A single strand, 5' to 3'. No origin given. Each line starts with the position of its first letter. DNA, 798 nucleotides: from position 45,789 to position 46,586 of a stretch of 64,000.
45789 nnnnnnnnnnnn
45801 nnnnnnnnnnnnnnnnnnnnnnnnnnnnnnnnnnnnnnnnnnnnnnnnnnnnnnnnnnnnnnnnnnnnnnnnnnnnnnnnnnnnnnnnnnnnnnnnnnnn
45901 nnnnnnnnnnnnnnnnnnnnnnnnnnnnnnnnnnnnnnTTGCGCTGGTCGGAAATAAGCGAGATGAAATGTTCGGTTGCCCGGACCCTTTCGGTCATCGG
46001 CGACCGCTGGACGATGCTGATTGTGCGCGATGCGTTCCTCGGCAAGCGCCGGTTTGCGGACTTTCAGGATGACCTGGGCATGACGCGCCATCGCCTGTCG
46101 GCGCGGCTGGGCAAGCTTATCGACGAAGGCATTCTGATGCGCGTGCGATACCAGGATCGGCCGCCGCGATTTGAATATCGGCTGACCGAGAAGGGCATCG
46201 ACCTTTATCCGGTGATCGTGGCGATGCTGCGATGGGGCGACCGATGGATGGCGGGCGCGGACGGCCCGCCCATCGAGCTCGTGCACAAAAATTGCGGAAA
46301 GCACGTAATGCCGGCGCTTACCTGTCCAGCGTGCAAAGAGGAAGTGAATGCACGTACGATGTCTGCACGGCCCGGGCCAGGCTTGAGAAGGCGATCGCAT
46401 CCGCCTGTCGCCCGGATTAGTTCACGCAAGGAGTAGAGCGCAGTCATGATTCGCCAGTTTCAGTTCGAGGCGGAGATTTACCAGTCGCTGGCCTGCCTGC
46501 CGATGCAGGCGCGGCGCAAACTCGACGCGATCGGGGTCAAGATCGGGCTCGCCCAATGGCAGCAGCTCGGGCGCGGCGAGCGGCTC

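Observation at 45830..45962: AT-rich nested palindrome in the divergent promoter between the NarB-like molybdoenzyme gene and the HxlR regulator gene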

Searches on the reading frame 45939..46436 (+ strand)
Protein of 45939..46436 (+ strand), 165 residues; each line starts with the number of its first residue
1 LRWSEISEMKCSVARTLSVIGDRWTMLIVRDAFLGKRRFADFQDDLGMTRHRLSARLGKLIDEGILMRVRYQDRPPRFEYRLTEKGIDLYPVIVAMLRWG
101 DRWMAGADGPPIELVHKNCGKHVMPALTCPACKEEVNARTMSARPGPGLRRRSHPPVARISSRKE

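Call 8: search_protein_families(library=pfam, proteins=[window:45963-46436:+])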
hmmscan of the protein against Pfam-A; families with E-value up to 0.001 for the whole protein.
window:45963-46436:+ (157 aa): 2 families
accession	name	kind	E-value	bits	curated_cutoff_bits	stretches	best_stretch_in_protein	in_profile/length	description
PF01638.23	HxlR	-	1.7e-23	82.7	20.8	1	11-97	1-88/91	HxlR-like helix-turn-helix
PF13601.12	HTH_34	-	0.00045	20.7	27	1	30-84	16-71/80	Winged helix DNA-binding domain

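Call 9: search_protein_families(library=ncbifam, proteins=[window:45963-46436:+])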
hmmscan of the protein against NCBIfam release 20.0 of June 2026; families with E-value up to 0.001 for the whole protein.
window:45963-46436:+ (157 aa): 2 families
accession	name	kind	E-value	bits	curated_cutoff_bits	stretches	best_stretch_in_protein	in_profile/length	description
NF047364.1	redox_TF_RrpB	exception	3e-15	56.3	175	1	2-95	4-103/105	MarR family transcription factor RrpB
NF047367.1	redox_TF_RrpA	exception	2.5e-08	34.1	185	1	2-94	5-99/101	MarR family transcription factor RrpA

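Call 11: find_homologous_proteins(query=window:45963-46436:+)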
Query window:45963-46436:+ (157 aa): 5806 proteins with E <= 0.001 among 5873 candidates; the best 120 are listed.
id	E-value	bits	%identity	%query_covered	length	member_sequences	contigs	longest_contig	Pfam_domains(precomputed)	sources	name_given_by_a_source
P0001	9.1e-103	359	100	100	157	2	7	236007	PF01638.24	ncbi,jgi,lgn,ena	-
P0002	1.9e-88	312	86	100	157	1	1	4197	PF01638.24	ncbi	-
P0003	3.3e-81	289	80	100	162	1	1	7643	PF01638.24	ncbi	-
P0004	4.8e-80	285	78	100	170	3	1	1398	PF01638.24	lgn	-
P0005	1.4e-79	283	78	100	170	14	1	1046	PF01638.24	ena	-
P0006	1.6e-79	283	85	92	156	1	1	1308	PF01638.24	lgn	-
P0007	1.7e-78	280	77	100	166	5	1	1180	PF01638.24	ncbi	-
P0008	2.8e-78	279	83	85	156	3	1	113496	PF01638.24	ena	-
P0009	1.2e-77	277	78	100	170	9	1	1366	PF01638.24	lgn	-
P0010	1.3e-77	277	78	94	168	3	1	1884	PF01638.24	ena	-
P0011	2.8e-77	276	77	100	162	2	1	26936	PF01638.24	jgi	jgi:DNA-binding HxlR family transcriptional regulator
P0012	3.0e-77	276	77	98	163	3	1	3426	PF01638.24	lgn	-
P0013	3.1e-77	276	83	92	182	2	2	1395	PF01638.24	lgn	-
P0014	1.5e-75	270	76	100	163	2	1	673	PF01638.24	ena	-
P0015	1.7e-75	270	76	99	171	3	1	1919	PF01638.24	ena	-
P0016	2.0e-75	270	75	100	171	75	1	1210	PF01638.24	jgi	-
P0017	2.3e-75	270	76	100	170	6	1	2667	PF01638.24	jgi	jgi:DNA-binding HxlR family transcriptional regulator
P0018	3.5e-75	269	76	99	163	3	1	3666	PF01638.24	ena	-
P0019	4.3e-75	269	76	99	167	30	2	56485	PF01638.24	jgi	jgi:DNA-binding HxlR family transcriptional regulator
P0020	5.0e-75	268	75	100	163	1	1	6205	PF01638.24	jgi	jgi:DNA-binding HxlR family transcriptional regulator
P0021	6.2e-75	268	75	99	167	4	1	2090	PF01638.24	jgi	jgi:DNA-binding HxlR family transcriptional regulator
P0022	2.2e-74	266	76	99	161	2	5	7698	PF01638.24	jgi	jgi:DNA-binding HxlR family transcriptional regulator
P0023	2.5e-74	266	75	100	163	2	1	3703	PF01638.24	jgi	jgi:DNA-binding HxlR family transcriptional regulator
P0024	1.0e-73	264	77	96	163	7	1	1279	PF01638.24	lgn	-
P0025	5.7e-72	259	50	85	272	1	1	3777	PF01638.24,PF03551.21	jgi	jgi:DNA-binding HxlR family transcriptional regulator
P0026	9.1e-72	258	74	92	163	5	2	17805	PF01638.24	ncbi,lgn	-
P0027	1.4e-71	257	75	90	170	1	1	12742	PF01638.24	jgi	jgi:DNA-binding HxlR family transcriptional regulator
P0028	1.4e-71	257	78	94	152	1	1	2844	PF01638.24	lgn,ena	-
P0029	1.5e-71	257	74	92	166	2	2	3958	PF01638.24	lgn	-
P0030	5.6e-71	255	72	92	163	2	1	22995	PF01638.24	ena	-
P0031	1.2e-70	254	79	88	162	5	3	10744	PF01638.24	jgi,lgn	jgi:DNA-binding HxlR family transcriptional regulator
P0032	3.9e-70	253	69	99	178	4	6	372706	PF01638.24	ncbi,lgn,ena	-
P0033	1.4e-69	251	76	90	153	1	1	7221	PF01638.24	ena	-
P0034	4.8e-69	249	72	95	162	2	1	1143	PF01638.24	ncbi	-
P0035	1.9e-68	247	68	98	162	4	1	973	PF01638.24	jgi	jgi:DNA-binding HxlR family transcriptional regulator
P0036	2.4e-68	247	69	96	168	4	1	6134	PF01638.24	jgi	jgi:DNA-binding HxlR family transcriptional regulator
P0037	5.9e-68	245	73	92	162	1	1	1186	PF01638.24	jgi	-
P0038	8.4e-68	245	72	90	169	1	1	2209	PF01638.24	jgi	jgi:DNA-binding HxlR family transcriptional regulator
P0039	1.1e-67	245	74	90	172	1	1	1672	PF01638.24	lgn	-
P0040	1.6e-67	244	74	90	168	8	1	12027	PF01638.24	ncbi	-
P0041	2.8e-67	243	70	94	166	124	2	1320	PF01638.24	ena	-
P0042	3.1e-67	243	72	90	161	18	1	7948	PF01638.24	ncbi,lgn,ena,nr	ncbi:MAG TPA: helix-turn-helix domain-containing protein [Candidatus Binatia bacterium]|nr:helix-tur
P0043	3.1e-67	243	68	99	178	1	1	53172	PF01638.24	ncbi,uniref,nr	ncbi:MAG: helix-turn-helix domain-containing protein [Candidatus Binatus sp.]|uniref:winged helix-tu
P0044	3.3e-67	243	71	94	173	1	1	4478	PF01638.24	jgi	jgi:DNA-binding HxlR family transcriptional regulator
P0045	3.7e-67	243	71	92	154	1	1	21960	PF01638.24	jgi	jgi:DNA-binding HxlR family transcriptional regulator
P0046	3.8e-67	243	70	92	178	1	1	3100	PF01638.24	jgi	jgi:DNA-binding HxlR family transcriptional regulator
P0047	5.4e-67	242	67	100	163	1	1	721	PF01638.24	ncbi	-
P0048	6.1e-67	242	71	92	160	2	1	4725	PF01638.24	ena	-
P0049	6.7e-67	242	72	90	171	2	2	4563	PF01638.24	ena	-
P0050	6.8e-67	242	72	90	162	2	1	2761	PF01638.24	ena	-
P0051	7.7e-67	242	69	99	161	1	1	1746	PF01638.24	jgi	jgi:DNA-binding HxlR family transcriptional regulator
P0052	1.1e-66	241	72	94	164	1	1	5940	PF01638.24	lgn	-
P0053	1.2e-66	241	74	92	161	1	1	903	PF01638.24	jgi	jgi:DNA-binding HxlR family transcriptional regulator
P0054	1.5e-66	241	72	96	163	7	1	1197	PF01638.24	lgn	-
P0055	1.7e-66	241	68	95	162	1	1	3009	PF01638.24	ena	-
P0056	2.1e-66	240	72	92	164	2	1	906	PF01638.24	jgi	jgi:DNA-binding HxlR family transcriptional regulator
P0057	2.7e-66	240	72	92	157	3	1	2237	PF01638.24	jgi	-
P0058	3.1e-66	240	70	95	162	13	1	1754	PF01638.24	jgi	jgi:DNA-binding HxlR family transcriptional regulator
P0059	3.6e-66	240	68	99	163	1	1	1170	PF01638.24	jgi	jgi:DNA-binding HxlR family transcriptional regulator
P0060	3.6e-66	240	71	90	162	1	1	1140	PF01638.24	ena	-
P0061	3.9e-66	240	73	90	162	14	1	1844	PF01638.24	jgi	jgi:DNA-binding HxlR family transcriptional regulator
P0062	5.5e-66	239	71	91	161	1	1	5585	PF01638.24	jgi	-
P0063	5.6e-66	239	69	94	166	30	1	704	PF01638.24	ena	-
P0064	6.2e-66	239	71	93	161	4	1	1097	PF01638.24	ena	-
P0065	8.9e-66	238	73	89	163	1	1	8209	PF01638.24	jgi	jgi:DNA-binding HxlR family transcriptional regulator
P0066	9.2e-66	238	67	99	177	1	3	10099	PF01638.24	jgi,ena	-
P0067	1.0e-65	238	71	94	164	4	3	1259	PF01638.24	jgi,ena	jgi:DNA-binding HxlR family transcriptional regulator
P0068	1.1e-65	238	66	99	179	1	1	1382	PF01638.24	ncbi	-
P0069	1.3e-65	238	68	98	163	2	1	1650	PF01638.24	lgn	-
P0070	1.3e-65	238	72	92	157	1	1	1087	PF01638.24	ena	-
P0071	1.6e-65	238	66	99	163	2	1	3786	PF01638.24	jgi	jgi:DNA-binding HxlR family transcriptional regulator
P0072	1.6e-65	238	70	91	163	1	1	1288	PF01638.24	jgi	jgi:DNA-binding HxlR family transcriptional regulator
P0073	1.7e-65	238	68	92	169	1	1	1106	PF01638.24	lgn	-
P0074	1.9e-65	237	72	91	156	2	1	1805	PF01638.24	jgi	-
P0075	2.3e-65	237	71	90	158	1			PF01638.24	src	-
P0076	2.4e-65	237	71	92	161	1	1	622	PF01638.24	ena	-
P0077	2.4e-65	237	76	89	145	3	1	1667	PF01638.24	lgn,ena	-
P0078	2.6e-65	237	67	99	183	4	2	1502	PF01638.24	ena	-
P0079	2.9e-65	237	65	100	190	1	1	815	PF01638.24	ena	-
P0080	2.9e-65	237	71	94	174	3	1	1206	PF01638.24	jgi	jgi:DNA-binding HxlR family transcriptional regulator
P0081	3.4e-65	237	69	92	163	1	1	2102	PF01638.24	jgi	jgi:DNA-binding HxlR family transcriptional regulator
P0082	3.8e-65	236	72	91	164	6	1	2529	PF01638.24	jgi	jgi:DNA-binding HxlR family transcriptional regulator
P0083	4.2e-65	236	66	100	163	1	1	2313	PF01638.24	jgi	jgi:DNA-binding HxlR family transcriptional regulator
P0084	4.2e-65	236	72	91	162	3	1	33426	PF01638.24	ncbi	-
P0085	4.5e-65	236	70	92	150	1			PF01638.24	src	-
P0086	4.8e-65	236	71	92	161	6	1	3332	PF01638.24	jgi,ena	jgi:DNA-binding HxlR family transcriptional regulator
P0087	4.8e-65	236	71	94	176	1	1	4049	PF01638.24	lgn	-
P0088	6.4e-65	236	71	90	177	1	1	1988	PF01638.24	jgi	jgi:DNA-binding HxlR family transcriptional regulator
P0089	6.6e-65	236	70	96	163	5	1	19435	PF01638.24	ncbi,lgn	ncbi:MAG: helix-turn-helix domain-containing protein [Candidatus Binatia bacterium]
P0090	7.4e-65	235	67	100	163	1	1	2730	PF01638.24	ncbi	-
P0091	8.4e-65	235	65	100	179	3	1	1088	PF01638.24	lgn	-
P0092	1.1e-64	235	70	90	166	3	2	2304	PF01638.24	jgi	jgi:DNA-binding HxlR family transcriptional regulator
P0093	1.3e-64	235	70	92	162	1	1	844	PF01638.24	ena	-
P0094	1.3e-64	235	69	92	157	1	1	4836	PF01638.24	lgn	-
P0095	1.4e-64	235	69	92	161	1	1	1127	PF01638.24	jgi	-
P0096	1.6e-64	234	71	91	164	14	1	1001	PF01638.24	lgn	-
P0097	1.7e-64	234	69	91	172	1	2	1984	PF01638.24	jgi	jgi:DNA-binding HxlR family transcriptional regulator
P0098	1.7e-64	234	71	91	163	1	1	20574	PF01638.24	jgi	jgi:DNA-binding HxlR family transcriptional regulator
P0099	1.7e-64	234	71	89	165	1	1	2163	PF01638.24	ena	-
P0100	2.0e-64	234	66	98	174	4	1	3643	PF01638.24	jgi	jgi:DNA-binding HxlR family transcriptional regulator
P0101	2.0e-64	234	70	98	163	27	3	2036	PF01638.24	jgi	jgi:DNA-binding HxlR family transcriptional regulator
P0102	2.7e-64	234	66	100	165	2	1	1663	PF01638.24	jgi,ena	-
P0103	2.9e-64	233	70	90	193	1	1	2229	PF01638.24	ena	-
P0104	3.2e-64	233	64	100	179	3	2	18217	PF01638.24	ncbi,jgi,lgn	jgi:DNA-binding HxlR family transcriptional regulator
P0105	3.7e-64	233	71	91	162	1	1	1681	PF01638.24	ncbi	ncbi:MAG: winged helix-turn-helix transcriptional regulator [Candidatus Binatia bacterium]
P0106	3.8e-64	233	72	92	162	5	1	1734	PF01638.24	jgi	-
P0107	4.2e-64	233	68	96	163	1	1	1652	PF01638.24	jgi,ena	-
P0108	4.4e-64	233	70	93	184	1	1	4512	PF01638.24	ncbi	-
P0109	4.5e-64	233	64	98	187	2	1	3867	PF01638.24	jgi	jgi:DNA-binding HxlR family transcriptional regulator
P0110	4.6e-64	233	70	92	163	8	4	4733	PF01638.24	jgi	jgi:DNA-binding HxlR family transcriptional regulator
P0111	5.2e-64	233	71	92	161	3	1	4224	PF01638.24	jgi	jgi:DNA-binding HxlR family transcriptional regulator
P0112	5.6e-64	233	67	99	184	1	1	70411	PF01638.24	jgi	jgi:DNA-binding HxlR family transcriptional regulator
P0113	5.9e-64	232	68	100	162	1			PF01638.24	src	-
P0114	6.5e-64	232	69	94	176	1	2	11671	PF01638.24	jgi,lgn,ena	-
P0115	7.2e-64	232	72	90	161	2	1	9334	PF01638.24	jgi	jgi:DNA-binding HxlR family transcriptional regulator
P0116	7.5e-64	232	68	98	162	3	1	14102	PF01638.24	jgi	jgi:DNA-binding HxlR family transcriptional regulator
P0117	7.7e-64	232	70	96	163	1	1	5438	PF01638.24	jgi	jgi:DNA-binding HxlR family transcriptional regulator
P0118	7.7e-64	232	72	91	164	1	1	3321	PF01638.24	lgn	-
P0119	9.3e-64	232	71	89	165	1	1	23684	PF01638.24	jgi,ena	-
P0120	9.4e-64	232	71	91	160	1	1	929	PF01638.24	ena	-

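Call 18: search_solved_structures(query=window:45963-46436:+, max_evalue=0.001)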
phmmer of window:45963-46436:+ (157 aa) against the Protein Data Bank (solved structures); distinct sequences matched with E-value up to 0.001: 13.
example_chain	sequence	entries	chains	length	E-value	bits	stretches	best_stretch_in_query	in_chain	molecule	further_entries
2f2e_A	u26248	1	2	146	7.9e-27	97.1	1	2-118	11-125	PA1607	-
4gcv_A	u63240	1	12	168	6.4e-23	84.4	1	2-152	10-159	Putative transcription protein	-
4a5m_A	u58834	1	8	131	6.2e-13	51.9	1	3-93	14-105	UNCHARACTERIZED HTH-TYPE TRANSCRIPTIONAL REGULATOR YYBR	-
4a5n_A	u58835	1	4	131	3.7e-12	49.4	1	5-93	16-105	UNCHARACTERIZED HTH-TYPE TRANSCRIPTIONAL REGULATOR YYBR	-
1z7u_A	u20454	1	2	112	3.1e-11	46.4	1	4-95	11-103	hypothetical protein EF0647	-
7bze_A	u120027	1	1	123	3.4e-10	43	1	2-97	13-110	HTH-type transcriptional activator HxlR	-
9wvg_C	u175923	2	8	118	4.2e-10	42.7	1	7-93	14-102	Uncharacterized HTH-type transcriptional regulator YdzF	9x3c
7bzd_A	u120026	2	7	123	5.9e-10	42.2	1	2-97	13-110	HTH-type transcriptional activator HxlR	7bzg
2hzt_A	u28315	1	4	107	1.1e-09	41.4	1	5-96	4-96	Putative HTH-type transcriptional regulator ytcD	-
5hs7_A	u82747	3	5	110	1.6e-08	37.6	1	7-98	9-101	HTH-type transcriptional regulator YodB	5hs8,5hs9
7kd3_A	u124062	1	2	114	6.4e-08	35.6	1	2-96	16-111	Putative transcriptional regulator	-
2fsw_A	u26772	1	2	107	4.7e-07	32.8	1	2-92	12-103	PG_0823 protein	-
1yyv_A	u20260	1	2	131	6.4e-07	32.4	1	3-92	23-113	putative transcriptional regulator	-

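Call 28: find_encoding_contigs(protein=P0001, flank=8000, max_places=3)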
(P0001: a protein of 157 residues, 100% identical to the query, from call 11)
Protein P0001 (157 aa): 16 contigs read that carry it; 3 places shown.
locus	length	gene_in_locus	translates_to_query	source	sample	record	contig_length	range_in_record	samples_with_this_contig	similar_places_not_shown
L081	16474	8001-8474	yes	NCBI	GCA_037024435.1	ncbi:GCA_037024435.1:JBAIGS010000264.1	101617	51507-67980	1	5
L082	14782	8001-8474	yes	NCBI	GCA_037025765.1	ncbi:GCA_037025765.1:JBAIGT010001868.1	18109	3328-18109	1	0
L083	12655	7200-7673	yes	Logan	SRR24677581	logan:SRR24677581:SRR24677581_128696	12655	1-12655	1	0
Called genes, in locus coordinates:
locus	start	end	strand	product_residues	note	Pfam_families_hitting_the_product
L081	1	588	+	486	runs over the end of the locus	PF25919:BSH_CusB, PF25944:Beta-barrel_RND (weak), PF25954:Beta-barrel_RND_2, PF25975:CzcB_C (weak), PF13115:YtkA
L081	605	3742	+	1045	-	PF00873:ACR_tran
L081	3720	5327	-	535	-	PF03583:LIP (weak)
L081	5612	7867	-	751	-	PF04879:Molybdop_Fe4S4, PF00384:Molybdopterin, PF01568:Molydop_binding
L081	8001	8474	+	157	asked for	PF01638:HxlR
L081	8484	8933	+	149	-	PF09655:Nitr_red_assoc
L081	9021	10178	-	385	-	PF02515:CoA_transf_3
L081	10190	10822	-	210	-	PF02798:GST_N, PF13417:GST_N_3, PF13409:GST_N_2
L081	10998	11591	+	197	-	PF00440:TetR_N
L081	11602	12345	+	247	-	PF00106:adh_short, PF13561:adh_short_C2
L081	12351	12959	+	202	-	PF01323:DSBA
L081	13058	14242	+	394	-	PF02771:Acyl-CoA_dh_N, PF02770:Acyl-CoA_dh_M, PF00441:Acyl-CoA_dh_1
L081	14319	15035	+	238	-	PF00903:Glyoxalase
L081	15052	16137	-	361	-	PF00270:DEAD, PF04851:ResIII, PF13401:AAA_22 (weak), PF00271:Helicase_C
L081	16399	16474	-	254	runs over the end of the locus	PF00378:ECH_1, PF16113:ECH_2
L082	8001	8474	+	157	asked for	PF01638:HxlR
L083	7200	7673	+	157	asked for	PF01638:HxlR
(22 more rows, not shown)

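Call 29: find_encoding_contigs(protein=P0112, flank=6000, max_places=2)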
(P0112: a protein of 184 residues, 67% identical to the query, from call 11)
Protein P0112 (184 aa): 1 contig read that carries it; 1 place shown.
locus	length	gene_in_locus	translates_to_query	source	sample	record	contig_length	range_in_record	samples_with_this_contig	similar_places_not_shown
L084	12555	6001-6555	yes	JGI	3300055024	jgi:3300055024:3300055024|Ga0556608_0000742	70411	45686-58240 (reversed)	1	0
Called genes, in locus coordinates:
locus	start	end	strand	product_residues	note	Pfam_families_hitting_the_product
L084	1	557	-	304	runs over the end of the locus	PF01370:Epimerase, PF04321:RmlD_sub_bind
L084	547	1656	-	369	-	PF02771:Acyl-CoA_dh_N, PF00441:Acyl-CoA_dh_1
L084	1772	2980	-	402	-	PF02771:Acyl-CoA_dh_N, PF02770:Acyl-CoA_dh_M, PF00441:Acyl-CoA_dh_1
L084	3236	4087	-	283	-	-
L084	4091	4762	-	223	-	-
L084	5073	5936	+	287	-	PF00685:Sulfotransfer_1, PF13469:Sulfotransfer_3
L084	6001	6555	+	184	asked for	PF01638:HxlR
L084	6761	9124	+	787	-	PF04879:Molybdop_Fe4S4, PF00384:Molybdopterin, PF01568:Molydop_binding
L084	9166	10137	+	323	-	PF00478:IMPDH (weak), PF03060:NMO, PF01070:FMN_dh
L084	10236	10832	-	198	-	PF17784:Sulfotransfer_4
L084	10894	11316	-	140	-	PF20337:DUF6632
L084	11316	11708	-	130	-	PF09413:DUF2007 (weak)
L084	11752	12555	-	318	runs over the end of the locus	PF03279:Lip_A_acyltrans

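Call 30: find_encoding_contigs(protein=P0032, flank=6000, max_places=2)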
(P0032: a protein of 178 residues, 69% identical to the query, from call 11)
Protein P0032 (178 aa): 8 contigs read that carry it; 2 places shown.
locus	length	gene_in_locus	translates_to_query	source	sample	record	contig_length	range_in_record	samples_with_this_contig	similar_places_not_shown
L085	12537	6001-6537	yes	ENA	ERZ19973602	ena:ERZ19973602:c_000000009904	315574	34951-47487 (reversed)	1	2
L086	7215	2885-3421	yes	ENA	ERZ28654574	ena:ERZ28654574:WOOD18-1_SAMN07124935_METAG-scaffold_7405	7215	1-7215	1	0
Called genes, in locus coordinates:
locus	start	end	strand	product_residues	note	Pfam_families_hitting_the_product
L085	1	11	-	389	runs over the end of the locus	PF02771:Acyl-CoA_dh_N, PF00441:Acyl-CoA_dh_1 (weak), PF08028:Acyl-CoA_dh_2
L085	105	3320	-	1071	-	PF00211:Guanylate_cyc, PF13181:TPR_8 (faint), PF13191:AAA_16, PF13424:TPR_12 (faint), PF17874:TPR_MalT (faint)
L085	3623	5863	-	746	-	PF04879:Molybdop_Fe4S4, PF00384:Molybdopterin, PF01568:Molydop_binding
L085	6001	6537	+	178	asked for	PF01638:HxlR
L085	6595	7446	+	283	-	PF27522:YDMC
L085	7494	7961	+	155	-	PF01575:MaoC_dehydratas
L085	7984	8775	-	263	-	PF09948:PpoB2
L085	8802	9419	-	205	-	PF07040:DUF1326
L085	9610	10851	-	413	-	-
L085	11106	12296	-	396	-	-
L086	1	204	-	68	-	?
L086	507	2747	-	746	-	PF04879:Molybdop_Fe4S4, PF00384:Molybdopterin, PF01568:Molydop_binding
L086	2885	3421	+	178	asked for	PF01638:HxlR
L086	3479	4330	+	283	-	PF27522:YDMC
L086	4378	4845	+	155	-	PF01575:MaoC_dehydratas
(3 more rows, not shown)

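Call 42: search_solved_structures(query=window:45939-46436:+, max_evalue=1e-15, show_alignments=2)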
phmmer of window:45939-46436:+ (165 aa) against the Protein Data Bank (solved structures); distinct sequences matched with E-value up to 1e-15: 2.
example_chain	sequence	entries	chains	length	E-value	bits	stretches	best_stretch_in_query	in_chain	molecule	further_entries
2f2e_A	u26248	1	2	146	2.7e-27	98.6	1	8-126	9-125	PA1607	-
4gcv_A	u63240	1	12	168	1.3e-23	86.6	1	6-160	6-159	Putative transcription protein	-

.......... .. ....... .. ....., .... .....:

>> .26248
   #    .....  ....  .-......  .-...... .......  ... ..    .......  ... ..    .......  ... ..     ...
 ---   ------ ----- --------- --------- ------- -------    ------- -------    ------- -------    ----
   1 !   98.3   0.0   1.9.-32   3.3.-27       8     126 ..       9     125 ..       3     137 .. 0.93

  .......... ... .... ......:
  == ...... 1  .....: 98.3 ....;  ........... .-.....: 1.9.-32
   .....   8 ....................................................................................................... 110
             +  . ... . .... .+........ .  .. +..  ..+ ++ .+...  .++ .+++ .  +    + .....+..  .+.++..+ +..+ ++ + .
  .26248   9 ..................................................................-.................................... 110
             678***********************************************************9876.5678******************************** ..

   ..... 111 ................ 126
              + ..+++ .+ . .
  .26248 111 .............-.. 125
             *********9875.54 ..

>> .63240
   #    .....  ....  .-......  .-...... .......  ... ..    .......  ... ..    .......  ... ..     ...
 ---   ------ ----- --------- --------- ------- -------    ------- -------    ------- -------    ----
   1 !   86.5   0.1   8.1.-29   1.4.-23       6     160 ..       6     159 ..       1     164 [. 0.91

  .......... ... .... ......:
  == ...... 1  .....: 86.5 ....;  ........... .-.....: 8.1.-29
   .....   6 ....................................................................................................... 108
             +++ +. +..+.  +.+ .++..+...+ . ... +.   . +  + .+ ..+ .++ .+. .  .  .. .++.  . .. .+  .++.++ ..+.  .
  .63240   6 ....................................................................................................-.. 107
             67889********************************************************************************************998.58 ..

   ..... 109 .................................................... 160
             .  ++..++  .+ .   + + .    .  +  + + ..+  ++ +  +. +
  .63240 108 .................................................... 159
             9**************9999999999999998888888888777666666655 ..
